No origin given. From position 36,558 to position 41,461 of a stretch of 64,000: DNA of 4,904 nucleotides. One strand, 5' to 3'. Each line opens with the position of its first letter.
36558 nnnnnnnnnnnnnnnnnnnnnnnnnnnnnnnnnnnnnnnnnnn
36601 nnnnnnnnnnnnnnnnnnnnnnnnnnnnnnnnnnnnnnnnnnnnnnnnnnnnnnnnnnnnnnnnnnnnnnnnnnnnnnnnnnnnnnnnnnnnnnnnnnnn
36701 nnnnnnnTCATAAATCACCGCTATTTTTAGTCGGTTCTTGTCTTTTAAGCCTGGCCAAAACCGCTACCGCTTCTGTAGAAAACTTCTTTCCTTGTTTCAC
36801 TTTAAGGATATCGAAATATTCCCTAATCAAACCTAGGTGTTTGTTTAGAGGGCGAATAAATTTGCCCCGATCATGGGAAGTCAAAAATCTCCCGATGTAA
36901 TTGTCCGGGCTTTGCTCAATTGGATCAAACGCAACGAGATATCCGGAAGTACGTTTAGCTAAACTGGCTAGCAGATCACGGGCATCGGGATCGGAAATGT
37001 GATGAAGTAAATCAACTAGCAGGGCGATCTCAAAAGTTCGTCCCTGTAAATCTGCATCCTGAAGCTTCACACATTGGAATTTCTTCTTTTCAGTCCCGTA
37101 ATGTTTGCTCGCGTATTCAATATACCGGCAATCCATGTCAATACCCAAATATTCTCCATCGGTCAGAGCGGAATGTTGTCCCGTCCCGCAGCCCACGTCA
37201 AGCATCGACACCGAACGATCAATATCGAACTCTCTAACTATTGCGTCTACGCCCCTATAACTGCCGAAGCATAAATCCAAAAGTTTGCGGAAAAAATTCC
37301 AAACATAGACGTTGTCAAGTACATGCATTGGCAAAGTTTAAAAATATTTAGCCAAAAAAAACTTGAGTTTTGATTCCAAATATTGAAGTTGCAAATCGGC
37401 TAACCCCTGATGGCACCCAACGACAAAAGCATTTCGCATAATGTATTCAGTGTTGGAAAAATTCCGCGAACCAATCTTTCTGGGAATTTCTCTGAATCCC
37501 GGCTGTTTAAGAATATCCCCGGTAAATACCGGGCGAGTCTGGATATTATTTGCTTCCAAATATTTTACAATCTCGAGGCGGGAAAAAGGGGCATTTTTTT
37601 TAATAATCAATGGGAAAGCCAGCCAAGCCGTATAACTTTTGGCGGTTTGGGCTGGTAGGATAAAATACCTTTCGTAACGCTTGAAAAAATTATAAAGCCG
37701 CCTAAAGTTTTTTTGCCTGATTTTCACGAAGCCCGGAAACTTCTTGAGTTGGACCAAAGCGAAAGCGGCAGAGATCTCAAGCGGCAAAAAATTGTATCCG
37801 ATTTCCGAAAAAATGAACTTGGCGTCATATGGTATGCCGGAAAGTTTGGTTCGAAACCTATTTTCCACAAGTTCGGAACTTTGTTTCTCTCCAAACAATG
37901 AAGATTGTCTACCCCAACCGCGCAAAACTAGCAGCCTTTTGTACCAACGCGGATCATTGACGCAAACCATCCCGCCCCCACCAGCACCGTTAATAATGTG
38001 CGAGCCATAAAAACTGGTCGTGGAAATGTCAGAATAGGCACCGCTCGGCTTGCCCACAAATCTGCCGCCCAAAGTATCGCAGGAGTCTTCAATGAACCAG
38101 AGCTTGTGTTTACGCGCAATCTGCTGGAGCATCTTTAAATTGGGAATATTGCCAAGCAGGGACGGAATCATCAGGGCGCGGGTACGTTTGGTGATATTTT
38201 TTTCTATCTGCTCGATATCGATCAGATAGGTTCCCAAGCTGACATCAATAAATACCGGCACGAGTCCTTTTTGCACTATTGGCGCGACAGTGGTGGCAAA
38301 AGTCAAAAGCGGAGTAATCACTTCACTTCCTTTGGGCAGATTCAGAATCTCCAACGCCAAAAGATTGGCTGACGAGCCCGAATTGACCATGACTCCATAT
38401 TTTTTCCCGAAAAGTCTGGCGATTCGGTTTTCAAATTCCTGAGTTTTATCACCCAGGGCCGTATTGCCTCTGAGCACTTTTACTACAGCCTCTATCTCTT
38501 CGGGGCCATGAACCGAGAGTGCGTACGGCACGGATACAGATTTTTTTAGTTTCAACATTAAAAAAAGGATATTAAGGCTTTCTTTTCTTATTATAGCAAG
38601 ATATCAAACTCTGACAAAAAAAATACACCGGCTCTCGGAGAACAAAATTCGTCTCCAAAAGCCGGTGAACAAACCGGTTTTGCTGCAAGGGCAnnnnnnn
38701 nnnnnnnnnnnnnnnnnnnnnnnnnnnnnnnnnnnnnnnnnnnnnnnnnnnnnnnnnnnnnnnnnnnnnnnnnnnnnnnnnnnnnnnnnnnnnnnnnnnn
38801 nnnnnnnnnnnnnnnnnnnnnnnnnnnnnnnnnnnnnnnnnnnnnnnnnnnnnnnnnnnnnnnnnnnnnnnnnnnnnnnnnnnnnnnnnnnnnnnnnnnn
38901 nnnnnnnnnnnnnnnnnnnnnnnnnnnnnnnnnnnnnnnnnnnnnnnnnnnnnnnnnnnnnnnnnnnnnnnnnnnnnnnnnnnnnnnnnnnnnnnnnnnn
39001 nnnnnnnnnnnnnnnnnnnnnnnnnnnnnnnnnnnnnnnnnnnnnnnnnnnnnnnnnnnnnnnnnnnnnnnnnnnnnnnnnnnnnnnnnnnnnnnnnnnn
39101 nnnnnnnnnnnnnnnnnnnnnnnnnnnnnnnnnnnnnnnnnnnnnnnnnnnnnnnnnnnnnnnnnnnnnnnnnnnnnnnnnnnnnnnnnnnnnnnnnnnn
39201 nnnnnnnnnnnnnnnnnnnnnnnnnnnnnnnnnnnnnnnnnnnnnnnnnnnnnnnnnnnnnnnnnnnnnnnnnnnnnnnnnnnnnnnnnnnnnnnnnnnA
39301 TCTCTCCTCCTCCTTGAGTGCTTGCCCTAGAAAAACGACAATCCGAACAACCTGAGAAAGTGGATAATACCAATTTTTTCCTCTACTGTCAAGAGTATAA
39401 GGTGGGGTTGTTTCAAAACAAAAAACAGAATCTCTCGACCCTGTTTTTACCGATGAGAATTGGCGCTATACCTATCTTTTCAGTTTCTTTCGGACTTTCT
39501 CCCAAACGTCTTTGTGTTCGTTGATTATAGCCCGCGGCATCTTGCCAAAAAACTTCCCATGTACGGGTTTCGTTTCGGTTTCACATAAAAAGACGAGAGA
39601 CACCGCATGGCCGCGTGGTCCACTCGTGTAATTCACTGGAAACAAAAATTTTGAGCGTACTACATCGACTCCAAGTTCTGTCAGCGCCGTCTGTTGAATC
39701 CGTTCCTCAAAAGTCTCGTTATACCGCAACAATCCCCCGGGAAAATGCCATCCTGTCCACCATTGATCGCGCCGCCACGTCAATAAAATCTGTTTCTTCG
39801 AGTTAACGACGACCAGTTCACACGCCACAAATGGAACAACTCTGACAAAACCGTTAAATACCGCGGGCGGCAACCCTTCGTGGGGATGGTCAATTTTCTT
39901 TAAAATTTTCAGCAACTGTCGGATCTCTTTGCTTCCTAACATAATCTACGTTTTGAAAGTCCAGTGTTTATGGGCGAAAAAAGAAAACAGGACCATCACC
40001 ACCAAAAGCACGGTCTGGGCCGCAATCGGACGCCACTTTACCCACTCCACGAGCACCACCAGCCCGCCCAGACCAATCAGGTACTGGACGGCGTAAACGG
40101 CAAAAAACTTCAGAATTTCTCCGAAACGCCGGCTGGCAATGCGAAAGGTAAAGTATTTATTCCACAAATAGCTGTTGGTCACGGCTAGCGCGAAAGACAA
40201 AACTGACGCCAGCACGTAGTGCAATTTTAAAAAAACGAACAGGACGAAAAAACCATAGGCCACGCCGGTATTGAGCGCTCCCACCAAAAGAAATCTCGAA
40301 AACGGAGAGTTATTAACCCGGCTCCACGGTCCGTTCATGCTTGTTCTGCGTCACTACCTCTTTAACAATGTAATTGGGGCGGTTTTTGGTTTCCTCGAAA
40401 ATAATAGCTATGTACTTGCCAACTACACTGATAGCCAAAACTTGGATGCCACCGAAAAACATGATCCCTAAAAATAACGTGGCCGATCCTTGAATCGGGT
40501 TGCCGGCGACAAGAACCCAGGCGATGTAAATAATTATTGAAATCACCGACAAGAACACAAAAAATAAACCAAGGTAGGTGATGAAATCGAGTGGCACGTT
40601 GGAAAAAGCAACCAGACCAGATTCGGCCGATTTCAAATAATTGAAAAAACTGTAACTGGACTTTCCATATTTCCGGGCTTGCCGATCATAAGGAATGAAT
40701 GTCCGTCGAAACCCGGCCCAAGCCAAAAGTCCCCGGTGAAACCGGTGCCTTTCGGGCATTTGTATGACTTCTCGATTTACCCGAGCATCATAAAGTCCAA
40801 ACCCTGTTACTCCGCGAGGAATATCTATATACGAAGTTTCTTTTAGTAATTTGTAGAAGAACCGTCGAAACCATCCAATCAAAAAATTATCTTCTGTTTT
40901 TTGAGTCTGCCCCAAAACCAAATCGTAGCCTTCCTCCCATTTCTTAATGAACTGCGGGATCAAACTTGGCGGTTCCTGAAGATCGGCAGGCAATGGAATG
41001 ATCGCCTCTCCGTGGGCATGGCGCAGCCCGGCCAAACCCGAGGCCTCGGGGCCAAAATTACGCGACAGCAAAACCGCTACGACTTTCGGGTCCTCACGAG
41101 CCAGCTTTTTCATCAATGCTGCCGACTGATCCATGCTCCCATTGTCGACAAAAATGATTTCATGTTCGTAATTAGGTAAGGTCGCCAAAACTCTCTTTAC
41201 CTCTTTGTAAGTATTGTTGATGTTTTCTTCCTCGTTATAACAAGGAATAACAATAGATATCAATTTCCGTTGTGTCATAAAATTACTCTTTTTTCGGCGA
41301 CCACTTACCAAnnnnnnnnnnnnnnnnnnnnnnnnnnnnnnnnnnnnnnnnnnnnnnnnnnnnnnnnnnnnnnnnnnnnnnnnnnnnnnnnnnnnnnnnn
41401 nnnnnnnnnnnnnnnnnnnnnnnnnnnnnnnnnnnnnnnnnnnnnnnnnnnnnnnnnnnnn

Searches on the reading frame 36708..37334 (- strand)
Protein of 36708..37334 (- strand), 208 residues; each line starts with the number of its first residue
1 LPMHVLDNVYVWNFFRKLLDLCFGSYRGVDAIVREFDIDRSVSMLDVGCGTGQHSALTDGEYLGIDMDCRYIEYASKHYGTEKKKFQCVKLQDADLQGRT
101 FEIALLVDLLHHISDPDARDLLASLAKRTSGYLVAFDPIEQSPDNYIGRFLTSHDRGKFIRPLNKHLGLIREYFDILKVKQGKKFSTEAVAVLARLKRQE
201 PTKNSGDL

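Call 12: search_protein_families(library=pfam, proteins=[window:36708-37334:-], max_evalue=0.001)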
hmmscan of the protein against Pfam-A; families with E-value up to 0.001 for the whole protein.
window:36708-37334:- (208 aa): 5 families
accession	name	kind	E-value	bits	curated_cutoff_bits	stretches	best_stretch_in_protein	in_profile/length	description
PF13649.12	Methyltransf_25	-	1.3e-10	42.3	27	1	45-127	2-91/97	Methyltransferase domain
PF08241.18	Methyltransf_11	-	1.2e-09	39.1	21.2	1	45-117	1-77/95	Methyltransferase domain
PF08242.18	Methyltransf_12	-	3.1e-08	34.7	30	1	45-127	1-90/98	Methyltransferase domain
PF13847.12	Methyltransf_31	-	3.1e-08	33.9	27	1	39-118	2-92/145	Methyltransferase domain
PF13489.12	Methyltransf_23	-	2.4e-06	27.8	27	1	34-134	15-115/164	Methyltransferase domain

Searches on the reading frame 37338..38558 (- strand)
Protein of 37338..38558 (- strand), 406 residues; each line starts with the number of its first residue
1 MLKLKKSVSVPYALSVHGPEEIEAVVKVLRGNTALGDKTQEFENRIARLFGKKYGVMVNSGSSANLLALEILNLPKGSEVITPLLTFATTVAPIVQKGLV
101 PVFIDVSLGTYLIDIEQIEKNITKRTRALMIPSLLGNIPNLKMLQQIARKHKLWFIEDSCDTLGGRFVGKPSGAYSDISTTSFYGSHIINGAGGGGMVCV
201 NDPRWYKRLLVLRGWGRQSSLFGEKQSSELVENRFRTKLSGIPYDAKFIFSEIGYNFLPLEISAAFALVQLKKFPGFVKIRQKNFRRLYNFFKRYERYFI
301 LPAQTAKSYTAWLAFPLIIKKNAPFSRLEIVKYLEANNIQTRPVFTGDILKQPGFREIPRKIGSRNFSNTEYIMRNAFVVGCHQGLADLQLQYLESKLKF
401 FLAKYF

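Call 12: search_protein_families(library=pfam, proteins=[window:37338-38558:-], max_evalue=0.001)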
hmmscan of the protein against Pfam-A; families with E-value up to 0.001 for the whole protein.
window:37338-38558:- (406 aa): 4 families
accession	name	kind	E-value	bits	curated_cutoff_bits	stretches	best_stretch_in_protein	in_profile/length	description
PF01041.23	DegT_DnrJ_EryC1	-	4.7e-75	253.5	19.8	1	19-395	5-356/360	DegT/DnrJ/EryC1/StrS aminotransferase family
PF00155.27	Aminotran_1_2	-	2.9e-08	33.7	19.7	1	39-158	44-185/361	Aminotransferase class I and II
PF01212.27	Beta_elim_lyase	-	3e-06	27.2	27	1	34-127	27-123/288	Beta-eliminating lyase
PF01053.26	Cys_Met_Meta_PP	-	9.2e-06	24.9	27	1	39-212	54-225/381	Cys/Met metabolism PLP-dependent enzyme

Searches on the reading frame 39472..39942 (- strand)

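Call 12: search_protein_families(library=pfam, proteins=[window:39472-39942:-], max_evalue=0.001)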
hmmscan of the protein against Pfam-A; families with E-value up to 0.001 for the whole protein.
window:39472-39942:- (156 aa): 1 family
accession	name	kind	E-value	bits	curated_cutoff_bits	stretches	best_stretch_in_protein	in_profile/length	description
PF00293.34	NUDIX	-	1.1e-09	38.8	21.1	1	43-129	8-102/134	NUDIX domain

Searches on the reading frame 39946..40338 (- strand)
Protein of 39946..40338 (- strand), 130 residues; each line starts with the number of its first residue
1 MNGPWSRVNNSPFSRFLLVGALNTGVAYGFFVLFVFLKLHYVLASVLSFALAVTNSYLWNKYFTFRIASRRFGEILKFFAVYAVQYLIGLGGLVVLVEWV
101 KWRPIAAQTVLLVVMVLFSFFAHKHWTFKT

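Call 12: search_protein_families(library=pfam, proteins=[window:39946-40338:-], max_evalue=0.001)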
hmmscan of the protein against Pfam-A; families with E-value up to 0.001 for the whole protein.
window:39946-40338:- (130 aa): 1 family
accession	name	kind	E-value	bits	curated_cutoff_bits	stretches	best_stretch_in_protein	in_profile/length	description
PF04138.20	GtrA_DPMS_TM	-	3.2e-26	92.2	26.1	1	15-128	1-117/117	GtrA/DPMS, transmembrane domain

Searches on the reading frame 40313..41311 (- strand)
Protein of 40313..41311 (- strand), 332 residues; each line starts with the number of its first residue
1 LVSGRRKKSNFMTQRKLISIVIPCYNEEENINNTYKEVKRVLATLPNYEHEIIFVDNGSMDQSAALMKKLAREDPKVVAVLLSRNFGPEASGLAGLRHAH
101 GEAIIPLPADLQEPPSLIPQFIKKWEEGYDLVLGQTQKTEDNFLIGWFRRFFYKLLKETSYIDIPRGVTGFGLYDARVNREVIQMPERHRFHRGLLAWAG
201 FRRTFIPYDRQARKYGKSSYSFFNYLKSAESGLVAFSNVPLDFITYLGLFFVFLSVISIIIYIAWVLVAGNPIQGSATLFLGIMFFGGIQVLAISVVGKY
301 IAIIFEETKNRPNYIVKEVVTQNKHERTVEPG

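Call 12: search_protein_families(library=pfam, proteins=[window:40313-41311:-], max_evalue=0.001)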
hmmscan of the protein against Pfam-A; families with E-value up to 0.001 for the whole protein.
window:40313-41311:- (332 aa): 2 families
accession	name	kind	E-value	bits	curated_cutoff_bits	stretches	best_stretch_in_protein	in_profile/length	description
PF00535.33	Glycos_transf_2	-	2.3e-28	99.7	23.3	1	19-181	1-166/168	Glycosyl transferase family 2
PF10111.15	Glyco_tranf_2_2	-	0.0001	22.4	27.3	0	19-110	1-91/276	Glycosyltransferase like family 2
